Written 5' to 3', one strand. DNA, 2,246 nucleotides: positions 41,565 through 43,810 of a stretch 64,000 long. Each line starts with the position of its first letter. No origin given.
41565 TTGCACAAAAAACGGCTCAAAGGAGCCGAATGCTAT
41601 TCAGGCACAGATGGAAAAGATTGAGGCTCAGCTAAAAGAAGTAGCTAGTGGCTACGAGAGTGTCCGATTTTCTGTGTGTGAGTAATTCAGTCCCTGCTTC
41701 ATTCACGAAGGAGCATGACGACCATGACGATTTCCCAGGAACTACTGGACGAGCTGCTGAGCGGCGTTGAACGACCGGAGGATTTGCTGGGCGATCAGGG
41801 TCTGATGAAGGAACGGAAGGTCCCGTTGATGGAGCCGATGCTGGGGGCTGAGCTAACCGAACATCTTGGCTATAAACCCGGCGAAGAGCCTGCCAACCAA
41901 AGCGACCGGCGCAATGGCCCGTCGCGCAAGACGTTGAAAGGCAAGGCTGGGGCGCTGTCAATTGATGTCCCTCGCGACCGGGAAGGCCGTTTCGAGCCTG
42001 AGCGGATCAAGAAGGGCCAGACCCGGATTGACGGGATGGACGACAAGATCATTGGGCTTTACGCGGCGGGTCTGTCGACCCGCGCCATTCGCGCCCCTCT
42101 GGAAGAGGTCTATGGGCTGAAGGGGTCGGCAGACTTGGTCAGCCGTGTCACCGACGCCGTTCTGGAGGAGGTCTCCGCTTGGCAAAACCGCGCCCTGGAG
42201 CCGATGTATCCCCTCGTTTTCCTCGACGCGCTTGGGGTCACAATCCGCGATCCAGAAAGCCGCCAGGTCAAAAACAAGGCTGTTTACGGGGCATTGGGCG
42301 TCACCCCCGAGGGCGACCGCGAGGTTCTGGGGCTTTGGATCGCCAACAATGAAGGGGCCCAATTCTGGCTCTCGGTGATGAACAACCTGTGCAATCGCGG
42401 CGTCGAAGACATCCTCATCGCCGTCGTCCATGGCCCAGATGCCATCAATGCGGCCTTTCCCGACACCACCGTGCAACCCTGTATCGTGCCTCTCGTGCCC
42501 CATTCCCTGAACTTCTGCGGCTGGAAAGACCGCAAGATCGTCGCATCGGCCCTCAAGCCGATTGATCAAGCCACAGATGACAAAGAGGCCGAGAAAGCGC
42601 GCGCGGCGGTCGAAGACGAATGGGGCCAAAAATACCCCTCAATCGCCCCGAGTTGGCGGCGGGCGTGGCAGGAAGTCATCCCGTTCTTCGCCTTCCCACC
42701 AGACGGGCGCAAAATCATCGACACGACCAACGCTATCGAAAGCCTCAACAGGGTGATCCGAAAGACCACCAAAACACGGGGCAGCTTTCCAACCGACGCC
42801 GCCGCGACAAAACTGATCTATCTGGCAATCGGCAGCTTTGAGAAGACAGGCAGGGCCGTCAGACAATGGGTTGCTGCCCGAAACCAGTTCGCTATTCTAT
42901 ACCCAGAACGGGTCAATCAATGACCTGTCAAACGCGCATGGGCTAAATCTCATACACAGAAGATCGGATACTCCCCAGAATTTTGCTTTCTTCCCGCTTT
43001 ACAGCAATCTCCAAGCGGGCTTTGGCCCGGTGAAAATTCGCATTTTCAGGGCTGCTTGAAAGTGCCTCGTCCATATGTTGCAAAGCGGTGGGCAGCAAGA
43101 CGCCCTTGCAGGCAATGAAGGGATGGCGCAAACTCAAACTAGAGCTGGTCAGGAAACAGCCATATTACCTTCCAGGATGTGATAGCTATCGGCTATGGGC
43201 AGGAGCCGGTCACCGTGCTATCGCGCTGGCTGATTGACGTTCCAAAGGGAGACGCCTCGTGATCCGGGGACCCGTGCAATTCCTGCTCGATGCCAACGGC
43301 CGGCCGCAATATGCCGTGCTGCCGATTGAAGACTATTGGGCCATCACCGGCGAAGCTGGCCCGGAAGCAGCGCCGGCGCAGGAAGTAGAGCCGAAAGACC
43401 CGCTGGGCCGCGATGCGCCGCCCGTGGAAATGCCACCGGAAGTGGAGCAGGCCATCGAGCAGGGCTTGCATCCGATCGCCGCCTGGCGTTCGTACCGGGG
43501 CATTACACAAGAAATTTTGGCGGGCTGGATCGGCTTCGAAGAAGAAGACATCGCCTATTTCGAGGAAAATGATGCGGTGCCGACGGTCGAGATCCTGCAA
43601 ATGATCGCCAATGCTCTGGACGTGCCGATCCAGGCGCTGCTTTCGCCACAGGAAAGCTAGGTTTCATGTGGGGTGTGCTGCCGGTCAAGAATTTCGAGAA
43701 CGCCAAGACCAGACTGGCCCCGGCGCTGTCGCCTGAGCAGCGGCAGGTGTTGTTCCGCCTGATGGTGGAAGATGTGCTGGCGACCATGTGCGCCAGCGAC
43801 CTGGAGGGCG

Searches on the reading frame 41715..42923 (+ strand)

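Call 3: search_protein_families(library=pfam, proteins=[window:41715-42923:+], max_evalue=0.01)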
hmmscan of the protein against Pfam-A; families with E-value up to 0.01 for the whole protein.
window:41715-42923:+ (402 aa): 1 family
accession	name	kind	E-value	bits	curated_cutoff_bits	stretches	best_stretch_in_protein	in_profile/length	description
PF00872.24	Transposase_mut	-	2.8e-101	339.6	21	1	18-372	13-369/379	Transposase, Mutator family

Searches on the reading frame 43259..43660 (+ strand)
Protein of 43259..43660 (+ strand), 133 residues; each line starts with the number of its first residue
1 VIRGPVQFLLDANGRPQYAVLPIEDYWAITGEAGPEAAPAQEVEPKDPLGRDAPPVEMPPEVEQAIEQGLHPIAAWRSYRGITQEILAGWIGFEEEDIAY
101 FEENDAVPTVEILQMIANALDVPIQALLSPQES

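Call 3: search_protein_families(library=pfam, proteins=[window:43259-43660:+], max_evalue=0.01)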
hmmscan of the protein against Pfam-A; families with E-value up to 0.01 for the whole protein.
window:43259-43660:+ (133 aa): 2 families
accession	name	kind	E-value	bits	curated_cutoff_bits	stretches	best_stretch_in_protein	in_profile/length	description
PF12844.13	HTH_19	-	8.4e-05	22.8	30.2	1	76-128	7-59/64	Helix-turn-helix domain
PF01381.28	HTH_3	-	0.0099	16.3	23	0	99-126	27-54/55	Helix-turn-helix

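Call 4: search_protein_families(library=ncbifam, proteins=[window:43259-43660:+], max_evalue=0.01)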
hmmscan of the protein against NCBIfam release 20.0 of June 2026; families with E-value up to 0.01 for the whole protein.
window:43259-43660:+ (133 aa): 3 families
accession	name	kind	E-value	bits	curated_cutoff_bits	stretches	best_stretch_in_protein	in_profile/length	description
NF041951.1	phage_RstR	subfamily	6.7e-07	29.6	80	1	73-129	7-63/108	RstR family transcriptional repressor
NF047948.1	male_kill_WMK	equivalog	4.7e-06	26.3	300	1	71-130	165-224/300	WO male-killing family protein Wmk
NF006015.0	PRK08154.1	subfamily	0.0003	20.1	204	1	73-132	35-94/314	anaerobic benzoate catabolism transcriptional regulator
